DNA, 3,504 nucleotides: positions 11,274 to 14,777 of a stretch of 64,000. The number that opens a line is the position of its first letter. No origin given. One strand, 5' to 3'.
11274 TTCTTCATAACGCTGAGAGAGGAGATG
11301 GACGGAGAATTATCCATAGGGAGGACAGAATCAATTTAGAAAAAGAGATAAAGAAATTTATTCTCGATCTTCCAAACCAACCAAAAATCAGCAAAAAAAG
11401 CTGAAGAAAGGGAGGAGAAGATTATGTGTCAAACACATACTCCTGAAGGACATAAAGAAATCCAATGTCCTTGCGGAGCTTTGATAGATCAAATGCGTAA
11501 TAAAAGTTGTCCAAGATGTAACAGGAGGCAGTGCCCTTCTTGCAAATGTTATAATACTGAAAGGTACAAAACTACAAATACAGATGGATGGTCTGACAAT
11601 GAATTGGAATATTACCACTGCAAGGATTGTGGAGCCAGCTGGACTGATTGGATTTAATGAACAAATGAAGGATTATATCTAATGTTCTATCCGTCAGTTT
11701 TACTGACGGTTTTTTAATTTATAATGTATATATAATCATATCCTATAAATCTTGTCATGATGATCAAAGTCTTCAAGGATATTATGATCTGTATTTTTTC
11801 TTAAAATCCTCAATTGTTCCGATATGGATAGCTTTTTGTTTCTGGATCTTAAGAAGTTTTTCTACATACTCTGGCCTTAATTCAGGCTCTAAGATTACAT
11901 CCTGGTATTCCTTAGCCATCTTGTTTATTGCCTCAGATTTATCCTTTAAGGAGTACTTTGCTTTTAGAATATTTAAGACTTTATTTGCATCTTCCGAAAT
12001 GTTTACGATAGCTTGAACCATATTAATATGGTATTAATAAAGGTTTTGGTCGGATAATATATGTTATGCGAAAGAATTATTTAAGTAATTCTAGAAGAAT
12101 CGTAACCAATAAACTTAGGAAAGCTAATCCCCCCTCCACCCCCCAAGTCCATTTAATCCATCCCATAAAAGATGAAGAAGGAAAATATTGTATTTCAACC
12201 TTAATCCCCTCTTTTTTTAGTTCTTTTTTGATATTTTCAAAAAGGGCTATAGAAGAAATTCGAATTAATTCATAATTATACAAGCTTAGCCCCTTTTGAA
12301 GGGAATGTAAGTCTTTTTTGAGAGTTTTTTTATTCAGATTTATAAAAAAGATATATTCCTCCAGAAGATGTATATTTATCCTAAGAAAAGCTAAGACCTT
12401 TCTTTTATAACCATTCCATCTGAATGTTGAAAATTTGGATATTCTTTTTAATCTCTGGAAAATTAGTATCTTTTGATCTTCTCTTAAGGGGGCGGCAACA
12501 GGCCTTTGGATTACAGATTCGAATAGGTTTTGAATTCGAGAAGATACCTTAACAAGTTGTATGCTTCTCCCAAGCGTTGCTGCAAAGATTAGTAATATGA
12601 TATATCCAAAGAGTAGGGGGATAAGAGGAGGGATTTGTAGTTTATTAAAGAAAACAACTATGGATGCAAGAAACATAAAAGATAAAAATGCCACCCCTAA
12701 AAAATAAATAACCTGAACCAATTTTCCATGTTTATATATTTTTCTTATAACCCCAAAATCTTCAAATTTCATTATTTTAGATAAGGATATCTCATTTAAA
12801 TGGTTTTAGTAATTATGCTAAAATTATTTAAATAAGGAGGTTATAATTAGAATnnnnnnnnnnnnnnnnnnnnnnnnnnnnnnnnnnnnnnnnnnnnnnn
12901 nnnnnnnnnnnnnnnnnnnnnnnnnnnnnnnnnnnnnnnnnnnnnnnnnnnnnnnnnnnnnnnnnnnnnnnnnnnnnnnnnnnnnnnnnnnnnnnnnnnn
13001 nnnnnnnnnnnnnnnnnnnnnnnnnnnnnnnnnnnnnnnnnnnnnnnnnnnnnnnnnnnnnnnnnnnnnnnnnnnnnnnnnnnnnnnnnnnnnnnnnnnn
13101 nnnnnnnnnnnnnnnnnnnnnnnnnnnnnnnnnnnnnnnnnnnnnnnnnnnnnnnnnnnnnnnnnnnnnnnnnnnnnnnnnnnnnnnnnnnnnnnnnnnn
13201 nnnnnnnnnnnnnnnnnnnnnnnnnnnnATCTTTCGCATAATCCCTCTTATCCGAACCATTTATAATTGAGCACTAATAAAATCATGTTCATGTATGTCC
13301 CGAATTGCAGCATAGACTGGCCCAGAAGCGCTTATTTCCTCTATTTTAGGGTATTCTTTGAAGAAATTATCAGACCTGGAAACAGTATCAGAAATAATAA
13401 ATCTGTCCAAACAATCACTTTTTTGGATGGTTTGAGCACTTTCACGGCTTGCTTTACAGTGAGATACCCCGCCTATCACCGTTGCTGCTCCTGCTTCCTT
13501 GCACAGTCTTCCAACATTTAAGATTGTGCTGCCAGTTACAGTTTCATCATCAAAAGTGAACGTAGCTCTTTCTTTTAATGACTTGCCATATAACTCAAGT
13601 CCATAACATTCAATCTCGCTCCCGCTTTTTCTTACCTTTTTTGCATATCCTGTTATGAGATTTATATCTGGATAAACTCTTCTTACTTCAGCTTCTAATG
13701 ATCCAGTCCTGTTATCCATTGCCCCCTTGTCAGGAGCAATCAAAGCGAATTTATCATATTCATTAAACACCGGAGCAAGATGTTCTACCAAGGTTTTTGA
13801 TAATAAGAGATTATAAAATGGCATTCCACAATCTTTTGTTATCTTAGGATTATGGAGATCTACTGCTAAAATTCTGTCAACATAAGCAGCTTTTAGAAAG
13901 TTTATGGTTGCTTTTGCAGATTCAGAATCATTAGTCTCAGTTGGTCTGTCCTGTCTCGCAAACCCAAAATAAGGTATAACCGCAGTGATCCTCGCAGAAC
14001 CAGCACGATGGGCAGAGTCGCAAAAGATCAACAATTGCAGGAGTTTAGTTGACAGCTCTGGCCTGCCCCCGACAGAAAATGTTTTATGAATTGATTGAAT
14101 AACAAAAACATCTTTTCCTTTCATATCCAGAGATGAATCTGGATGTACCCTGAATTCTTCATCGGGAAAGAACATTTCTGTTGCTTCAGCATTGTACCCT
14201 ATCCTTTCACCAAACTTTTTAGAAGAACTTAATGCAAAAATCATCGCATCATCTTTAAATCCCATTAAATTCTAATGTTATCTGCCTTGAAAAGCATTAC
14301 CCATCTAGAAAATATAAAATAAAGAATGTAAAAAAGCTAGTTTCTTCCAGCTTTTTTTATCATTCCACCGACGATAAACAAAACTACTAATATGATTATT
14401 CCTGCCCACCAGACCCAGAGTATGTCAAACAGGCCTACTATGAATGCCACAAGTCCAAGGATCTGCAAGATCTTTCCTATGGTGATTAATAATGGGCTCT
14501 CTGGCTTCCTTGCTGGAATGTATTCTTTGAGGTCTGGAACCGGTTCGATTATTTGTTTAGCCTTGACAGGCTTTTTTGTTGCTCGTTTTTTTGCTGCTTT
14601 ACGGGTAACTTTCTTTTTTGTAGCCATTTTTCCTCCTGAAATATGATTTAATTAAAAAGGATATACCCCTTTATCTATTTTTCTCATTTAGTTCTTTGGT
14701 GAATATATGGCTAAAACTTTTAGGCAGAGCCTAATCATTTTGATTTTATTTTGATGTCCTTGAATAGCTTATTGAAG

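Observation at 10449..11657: Cassette of four small proteins with near-identical junctions (…K-K-S stop, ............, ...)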

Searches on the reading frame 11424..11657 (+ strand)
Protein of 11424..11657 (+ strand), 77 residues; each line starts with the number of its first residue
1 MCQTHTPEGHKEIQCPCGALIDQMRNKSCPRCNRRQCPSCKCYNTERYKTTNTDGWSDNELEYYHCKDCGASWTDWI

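Call 6: search_protein_families(library=pfam, proteins=[window:11424-11657:+], max_evalue=1)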
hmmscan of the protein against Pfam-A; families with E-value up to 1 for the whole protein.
window:11424-11657:+ (77 aa): 2 families
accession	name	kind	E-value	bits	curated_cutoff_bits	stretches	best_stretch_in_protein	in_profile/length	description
PF12172.15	zf-ChsH2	-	0.069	13.4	23.2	1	54-71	2-19/37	ChsH2, rubredoxin-like zinc ribbon domain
PF01096.23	Zn_ribbon_TFIIS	-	0.48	10.7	21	1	63-74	28-39/39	Transcription factor S-II (TFIIS)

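Call 7: search_protein_families(library=phrogs, proteins=[window:11424-11657:+], max_evalue=0.1)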
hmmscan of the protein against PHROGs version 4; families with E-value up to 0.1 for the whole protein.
window:11424-11657:+ (77 aa): 0 families

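Call 12: find_encoding_contigs(protein=window:11424-11657:+, flank=10000, max_places=10)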
Protein window:11424-11657:+ (77 aa): no gene with exactly this product is on record in the collection.

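Call 19: search_protein_families(library=ncbifam, proteins=[window:11424-11657:+], max_evalue=1)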
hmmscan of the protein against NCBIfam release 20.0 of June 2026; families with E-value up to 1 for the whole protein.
window:11424-11657:+ (77 aa): 1 family
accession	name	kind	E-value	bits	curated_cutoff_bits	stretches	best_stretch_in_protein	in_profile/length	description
TIGR01384.1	TFS_arch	equivalog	0.48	11.1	64.75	1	30-75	57-99/101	transcription factor S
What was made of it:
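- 11424..11657 (+): ORF4, 77 aa, 10 Cys, probable zinc ribbon. This is variable slot 3. Match to TFS_arch is E = 0.48 only (call 19).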

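Call 20: search_protein_families(library=padloc, proteins=[window:11424-11657:+], max_evalue=1)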
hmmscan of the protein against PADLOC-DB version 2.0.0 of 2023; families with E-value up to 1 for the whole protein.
window:11424-11657:+ (77 aa): 0 families

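Call 21: search_solved_structures(query=window:11424-11657:+, max_evalue=10, show_alignments=3)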
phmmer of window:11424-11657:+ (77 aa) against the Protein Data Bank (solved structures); distinct sequences matched with E-value up to 10: 35.
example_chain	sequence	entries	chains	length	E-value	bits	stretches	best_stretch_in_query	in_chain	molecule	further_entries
1hcp_A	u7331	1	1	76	0.2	15.5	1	7-38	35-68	HUMAN/CHICKEN ESTROGEN RECEPTOR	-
1hcq_A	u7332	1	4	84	0.23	15.3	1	7-38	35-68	PROTEIN (ESTROGEN RECEPTOR)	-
1lat_A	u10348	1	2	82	0.34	14.8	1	18-50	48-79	GLUCOCORTICOID RECEPTOR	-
3fyl_A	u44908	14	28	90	0.38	14.6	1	18-50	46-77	Glucocorticoid receptor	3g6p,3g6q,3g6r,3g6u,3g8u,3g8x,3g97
6cfn_A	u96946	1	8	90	0.38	14.6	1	18-50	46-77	Glucocorticoid receptor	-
4aa6_A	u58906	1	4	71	0.39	14.6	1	7-38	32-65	ESTROGEN RECEPTOR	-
6bse_A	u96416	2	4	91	0.42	14.5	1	18-50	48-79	Glucocorticoid receptor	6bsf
1glu_A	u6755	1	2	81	0.43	14.5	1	18-49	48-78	PROTEIN (GLUCOCORTICOID RECEPTOR)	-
1r4o_A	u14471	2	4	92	0.45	14.4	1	18-50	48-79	Glucocorticoid receptor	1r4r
3g6t_A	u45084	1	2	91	0.47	14.4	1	19-50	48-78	Glucocorticoid receptor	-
1x4s_A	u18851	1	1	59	0.54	14.2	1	15-47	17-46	Zinc finger HIT domain containing protein 2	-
5emc_A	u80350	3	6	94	0.54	14.2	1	18-50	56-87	Glucocorticoid receptor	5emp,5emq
5cby_A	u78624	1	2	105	0.66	13.9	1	18-49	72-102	AncGR2 DNA Binding Domain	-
5cbx_A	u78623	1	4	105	0.68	13.8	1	18-49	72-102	AncGR DNA Binding Domain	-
8ffv_C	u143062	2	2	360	1.1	13.1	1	18-50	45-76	Glucocorticoid receptor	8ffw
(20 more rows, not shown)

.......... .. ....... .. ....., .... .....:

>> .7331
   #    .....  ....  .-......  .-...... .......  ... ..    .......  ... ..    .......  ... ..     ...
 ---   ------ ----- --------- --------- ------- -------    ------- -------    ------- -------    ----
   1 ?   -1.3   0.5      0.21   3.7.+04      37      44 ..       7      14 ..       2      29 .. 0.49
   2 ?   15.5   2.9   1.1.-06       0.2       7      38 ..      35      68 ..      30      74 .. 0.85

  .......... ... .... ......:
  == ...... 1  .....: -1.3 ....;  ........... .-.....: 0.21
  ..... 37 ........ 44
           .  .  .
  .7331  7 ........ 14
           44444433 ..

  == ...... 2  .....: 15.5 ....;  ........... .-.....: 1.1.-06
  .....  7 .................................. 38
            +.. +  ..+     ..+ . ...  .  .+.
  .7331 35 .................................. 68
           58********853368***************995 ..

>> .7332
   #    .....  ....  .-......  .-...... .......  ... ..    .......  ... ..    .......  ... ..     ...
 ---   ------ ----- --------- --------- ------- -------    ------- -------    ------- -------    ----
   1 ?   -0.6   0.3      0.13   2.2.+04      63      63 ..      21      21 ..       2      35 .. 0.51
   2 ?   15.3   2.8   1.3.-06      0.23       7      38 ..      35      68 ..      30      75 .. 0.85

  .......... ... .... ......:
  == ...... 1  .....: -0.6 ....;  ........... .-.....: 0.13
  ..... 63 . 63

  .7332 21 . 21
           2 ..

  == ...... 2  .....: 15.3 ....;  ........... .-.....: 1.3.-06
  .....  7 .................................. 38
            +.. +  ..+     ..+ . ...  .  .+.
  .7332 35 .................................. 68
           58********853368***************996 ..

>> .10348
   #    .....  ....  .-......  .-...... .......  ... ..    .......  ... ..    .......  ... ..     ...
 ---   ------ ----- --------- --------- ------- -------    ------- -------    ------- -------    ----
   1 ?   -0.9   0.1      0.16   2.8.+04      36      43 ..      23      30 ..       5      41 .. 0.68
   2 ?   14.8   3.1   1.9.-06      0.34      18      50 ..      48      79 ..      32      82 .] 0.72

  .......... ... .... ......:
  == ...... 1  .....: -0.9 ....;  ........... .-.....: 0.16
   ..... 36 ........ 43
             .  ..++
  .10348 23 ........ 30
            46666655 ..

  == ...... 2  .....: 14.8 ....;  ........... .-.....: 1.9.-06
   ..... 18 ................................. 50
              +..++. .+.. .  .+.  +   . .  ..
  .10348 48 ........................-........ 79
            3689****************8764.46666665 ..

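Call 33: predict_structure(protein=window:11424-11654:+)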
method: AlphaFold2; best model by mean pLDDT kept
length: 77 residues; sequences in the alignment: 1
mean_pLDDT: 53.8   pTM: 0.36
mean pLDDT of the five models: 53.8, 52.1, 51.2, 40.2, 39.7
residues with pLDDT >= 90: 0; 70-90: 10; 50-70: 35; < 50: 32
segments of 3 or more residues with pLDDT < 50: 1-28
pLDDT, mean of each block of 10 residues (from residue 1): 38 36 44 51 66 67 66 67
secondary structure, 60 per line:
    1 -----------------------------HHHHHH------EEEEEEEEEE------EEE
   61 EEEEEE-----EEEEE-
elements in order: H30-35 E42-51 E58-66 E72-76
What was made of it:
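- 11424..11657 (+): The AF2 model has a C-terminal three-stranded sheet, but pLDDT is only 54 (call 33).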

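Call 40: fold_search(model_id=the predicted structure, library=pdb)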
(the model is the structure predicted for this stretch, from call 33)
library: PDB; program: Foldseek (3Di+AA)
matches with E <= 10: 245; with E <= 0.001: 0
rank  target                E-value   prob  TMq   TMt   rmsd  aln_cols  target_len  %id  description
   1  9a6n_B                5.5e-01  0.66  0.33  0.18   4.4        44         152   20  Integrative model of SOJ-NRDR by crosslinking MS and deep learning (released 2024-09-18)
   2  8ova_Bt               7.5e-01  0.11  0.28  0.23  18.0        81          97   12  CRYO-EM STRUCTURE OF TRYPANOSOMA BRUCEI PROCYCLIC FORM 80S RIBOSOME : PARENTAL STRAIN (released 2023-11-29)
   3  8g61_5A               8.4e-01  0.38  0.41  0.22  13.7        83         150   10  mRNA decoding in human is kinetically and structurally distinct from bacteria (AC state) (released 2023-04-19)
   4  2jtm_MODEL_1_A        1.1e+00  0.47  0.39  0.47   5.7        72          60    7  Solution structure of Sso6901 from Sulfolobus solfataricus P2 (released 2008-04-29)
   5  5hy6                  1.2e+00  0.72  0.37  0.22   3.1        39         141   13  Spodoptera frugiperda eukaryotic translation initiation factor EIF5A (released 2016-02-10)
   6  8ip8_WA               1.2e+00  0.09  0.26  0.21  17.8        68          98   18  Wheat 80S ribosome stalled on AUG-Stop boron dependently (released 2024-02-21)
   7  8ovj_p                1.3e+00  0.08  0.26  0.22  18.2        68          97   15  CRYO-EM STRUCTURE OF LEISHMANIA MAJOR 80S RIBOSOME : PARENTAL STRAIN (released 2024-05-08)
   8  9g30_AP               1.3e+00  0.08  0.26  0.20  16.7        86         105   15  The structure of the Candida albicans ribosome with tRNA-fMet, mRNA, and compounds (GEN and MFQ) shows strong density (released 2025-04-23)
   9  9gex_A                1.4e+00  0.66  0.39  0.21   2.9        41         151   12  Escherichia coli NrdR with unocuppied outer nucleotide-binding site (released 2026-02-18)
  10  1ueb_B                1.4e+00  0.66  0.36  0.17   2.9        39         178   13  Crystal structure of translation elongation factor P from Thermus thermophilus HB8 (released 2004-05-25)
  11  8put_F                1.4e+00  0.69  0.37  0.23   3.2        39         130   18  IF5A in complex with Deoxyhypusine synthase (released 2024-07-03)
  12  2raj                  1.4e+00  0.66  0.37  0.09   2.9        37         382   11  SO4 bound PX-BAR membrane remodeling unit of Sorting Nexin 9 (released 2007-12-11)
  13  8t2x_eI               1.4e+00  0.28  0.40  0.22  12.4        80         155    8  Hypomethylated yeast 80S bound with cycloheximide, P-site tRNA, A-site tRNA, messenger RNA and eIF5A, PRE (released 2024-12-11)
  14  3er0_A                1.5e+00  0.35  0.42  0.25  12.7        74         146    9  Crystal structure of the full length eIF5A from Saccharomyces cerevisiae (released 2008-12-02)
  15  7pzy_AP               1.6e+00  0.08  0.26  0.20  17.0        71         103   17  Structure of the vacant Candida albicans 80S ribosome (released 2022-05-18)
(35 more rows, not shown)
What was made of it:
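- On TFS/TFIIS C-terminal zinc ribbon (for ORF4): Foldseek found nothing below E = 0.5, and the model is of low confidence (calls 33, 40).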

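Call 95: search_protein_families(library=pfam, proteins=[L234:2607-2945:+, L234:3334-3756:+, L234:2956-3315:+], max_evalue=0.1)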
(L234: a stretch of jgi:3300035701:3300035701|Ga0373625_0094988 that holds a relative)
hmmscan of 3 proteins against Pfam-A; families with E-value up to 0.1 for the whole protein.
L234:2607-2945:+ (112 aa): 0 families

L234:3334-3756:+ (140 aa): 0 families

L234:2956-3315:+ (119 aa): 0 families

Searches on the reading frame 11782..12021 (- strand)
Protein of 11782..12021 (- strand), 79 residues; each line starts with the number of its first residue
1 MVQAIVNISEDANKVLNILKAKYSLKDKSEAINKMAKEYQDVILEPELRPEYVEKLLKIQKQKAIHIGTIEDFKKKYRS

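Call 6: search_protein_families(library=pfam, proteins=[window:11782-12021:-], max_evalue=1)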
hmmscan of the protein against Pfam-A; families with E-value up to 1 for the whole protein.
window:11782-12021:- (79 aa): 5 families
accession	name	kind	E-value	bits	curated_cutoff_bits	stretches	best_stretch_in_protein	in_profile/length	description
PF10884.14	DUF2683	-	4.9e-10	40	27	1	15-75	4-66/66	Protein of unknown function (DUF2683)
PF04358.19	DsrC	-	0.056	14.3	24.9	1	6-63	35-92/107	DsrC like protein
PF04079.22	SMC_ScpB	-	0.058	13.4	27.4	1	7-66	26-82/160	Segregation and condensation complex subunit ScpB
PF22385.1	Cas9_C_2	-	0.11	12.8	27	0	9-42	56-89/94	CRISPR-associated endonuclease Cas9, C-terminal domain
PF00368.23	HMG-CoA_red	-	0.11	11.9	27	1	8-67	181-238/368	Hydroxymethylglutaryl-coenzyme A reductase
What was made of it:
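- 11782..12021 (-): DUF2683 gene, the antitoxin partner. It is an insertion relative to L234. Pfam PF10884, 4.9e-10 (call 6).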

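Call 7: search_protein_families(library=phrogs, proteins=[window:11782-12021:-], max_evalue=0.1)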
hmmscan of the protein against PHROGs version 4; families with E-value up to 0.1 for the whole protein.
window:11782-12021:- (79 aa): 0 families

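Call 19: search_protein_families(library=ncbifam, proteins=[window:11782-12021:-], max_evalue=1)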
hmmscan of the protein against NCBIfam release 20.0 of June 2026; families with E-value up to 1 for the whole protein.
window:11782-12021:- (79 aa): 1 family
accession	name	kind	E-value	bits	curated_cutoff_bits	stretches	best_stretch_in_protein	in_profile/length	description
TIGR04417.1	PFTS_polysacc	subfamily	0.02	13.8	100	1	2-46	404-448/522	polysaccharide biosynthesis PFTS motif protein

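Call 20: search_protein_families(library=padloc, proteins=[window:11782-12021:-], max_evalue=1)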
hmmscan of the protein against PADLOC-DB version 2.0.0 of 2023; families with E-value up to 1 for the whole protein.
window:11782-12021:- (79 aa): 0 families

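Call 95: search_protein_families(library=pfam, proteins=[L234:2607-2945:+, L234:3334-3756:+, L234:2956-3315:+], max_evalue=0.1)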
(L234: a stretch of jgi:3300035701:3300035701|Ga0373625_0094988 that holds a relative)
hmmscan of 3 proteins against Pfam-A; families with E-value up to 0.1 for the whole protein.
L234:2607-2945:+ (112 aa): 0 families

L234:3334-3756:+ (140 aa): 0 families

L234:2956-3315:+ (119 aa): 0 families

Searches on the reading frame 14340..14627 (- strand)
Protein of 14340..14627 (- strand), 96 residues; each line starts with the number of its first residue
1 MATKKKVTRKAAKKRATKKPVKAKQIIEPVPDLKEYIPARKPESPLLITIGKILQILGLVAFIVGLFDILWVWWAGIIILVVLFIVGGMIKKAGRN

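Call 113: list_cluster_members(proteins=[window:14340-14627:-, window:14738-15040:-, window:15252-15575:+, window:15578-16093:-, window:16089-16586:-, window:13264-14265:-, window:7583-8401:-, window:6934-7539:-, window:6306-6923:+, window:5768-6196:+])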
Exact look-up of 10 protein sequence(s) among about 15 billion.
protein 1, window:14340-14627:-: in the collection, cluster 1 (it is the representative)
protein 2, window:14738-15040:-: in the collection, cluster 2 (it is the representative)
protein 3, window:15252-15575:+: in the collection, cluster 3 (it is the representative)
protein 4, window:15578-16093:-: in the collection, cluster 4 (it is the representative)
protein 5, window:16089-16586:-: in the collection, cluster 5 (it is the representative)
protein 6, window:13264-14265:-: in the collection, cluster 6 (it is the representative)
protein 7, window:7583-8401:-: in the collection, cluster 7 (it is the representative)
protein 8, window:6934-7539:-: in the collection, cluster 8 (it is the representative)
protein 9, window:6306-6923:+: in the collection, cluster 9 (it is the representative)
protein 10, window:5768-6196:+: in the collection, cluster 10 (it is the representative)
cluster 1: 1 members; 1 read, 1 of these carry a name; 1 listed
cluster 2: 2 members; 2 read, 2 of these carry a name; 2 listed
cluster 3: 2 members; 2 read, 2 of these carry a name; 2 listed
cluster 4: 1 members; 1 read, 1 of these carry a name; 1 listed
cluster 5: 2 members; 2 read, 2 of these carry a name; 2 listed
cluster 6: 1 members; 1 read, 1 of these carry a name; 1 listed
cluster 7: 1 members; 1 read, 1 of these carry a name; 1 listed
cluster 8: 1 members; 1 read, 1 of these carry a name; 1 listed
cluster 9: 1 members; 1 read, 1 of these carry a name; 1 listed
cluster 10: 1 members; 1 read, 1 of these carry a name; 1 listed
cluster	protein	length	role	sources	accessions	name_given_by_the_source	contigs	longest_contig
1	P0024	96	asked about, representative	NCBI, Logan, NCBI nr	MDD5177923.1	MAG: hypothetical protein PHT54_01400 [Candidatus Nanoarchaeia archaeon] | hypothetical protein [Candidatus Nanoarchaeia archaeon]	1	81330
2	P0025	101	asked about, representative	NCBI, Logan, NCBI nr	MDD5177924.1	MAG: PadR family transcriptional regulator [Candidatus Nanoarchaeia archaeon] | PadR family transcriptional regulator [Candidatus Nanoarchaeia archaeon]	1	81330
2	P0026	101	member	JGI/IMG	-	DNA-binding PadR family transcriptional regulator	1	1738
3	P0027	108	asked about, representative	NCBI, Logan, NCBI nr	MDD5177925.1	MAG: GNAT family N-acetyltransferase [Candidatus Nanoarchaeia archaeon] | GNAT family N-acetyltransferase [Candidatus Nanoarchaeia archaeon]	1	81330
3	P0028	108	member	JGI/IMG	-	GNAT superfamily N-acetyltransferase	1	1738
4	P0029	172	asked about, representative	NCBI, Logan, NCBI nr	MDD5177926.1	MAG: CYTH domain-containing protein [Candidatus Nanoarchaeia archaeon] | CYTH domain-containing protein [Candidatus Nanoarchaeia archaeon]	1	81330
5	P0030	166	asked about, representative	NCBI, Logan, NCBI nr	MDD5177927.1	MAG: adenylyltransferase/cytidyltransferase family protein [Candidatus Nanoarchaeia ... | adenylyltransferase/cytidyltransferase family protein [Candidatus Nanoarchaeia archaeon]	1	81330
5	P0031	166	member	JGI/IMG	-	rfaE bifunctional protein nucleotidyltransferase chain/domain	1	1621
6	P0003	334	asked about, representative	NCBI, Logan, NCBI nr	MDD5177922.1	MAG: ribose-phosphate diphosphokinase [Candidatus Nanoarchaeia archaeon] | ribose-phosphate diphosphokinase [Candidatus Nanoarchaeia archaeon]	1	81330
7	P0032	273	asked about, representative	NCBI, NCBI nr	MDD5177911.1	MAG: tyrosine-type recombinase/integrase [Candidatus Nanoarchaeia archaeon] | tyrosine-type recombinase/integrase [Candidatus Nanoarchaeia archaeon]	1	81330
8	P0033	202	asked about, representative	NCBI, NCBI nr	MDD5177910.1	MAG: hypothetical protein PHT54_01335 [Candidatus Nanoarchaeia archaeon] | hypothetical protein [Candidatus Nanoarchaeia archaeon]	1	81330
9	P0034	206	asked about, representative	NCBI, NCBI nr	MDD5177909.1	MAG: winged helix-turn-helix transcriptional regulator [Candidatus Nanoarchaeia archaeon] | winged helix-turn-helix transcriptional regulator [Candidatus Nanoarchaeia archaeon]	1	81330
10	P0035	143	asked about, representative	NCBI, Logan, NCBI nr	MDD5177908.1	MAG: hypothetical protein PHT54_01325 [Candidatus Nanoarchaeia archaeon] | hypothetical protein [Candidatus Nanoarchaeia archaeon]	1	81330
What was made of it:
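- Tried and rejected: 90%-identity clusters of ten flanking proteins: only short contigs of no use (call 113).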
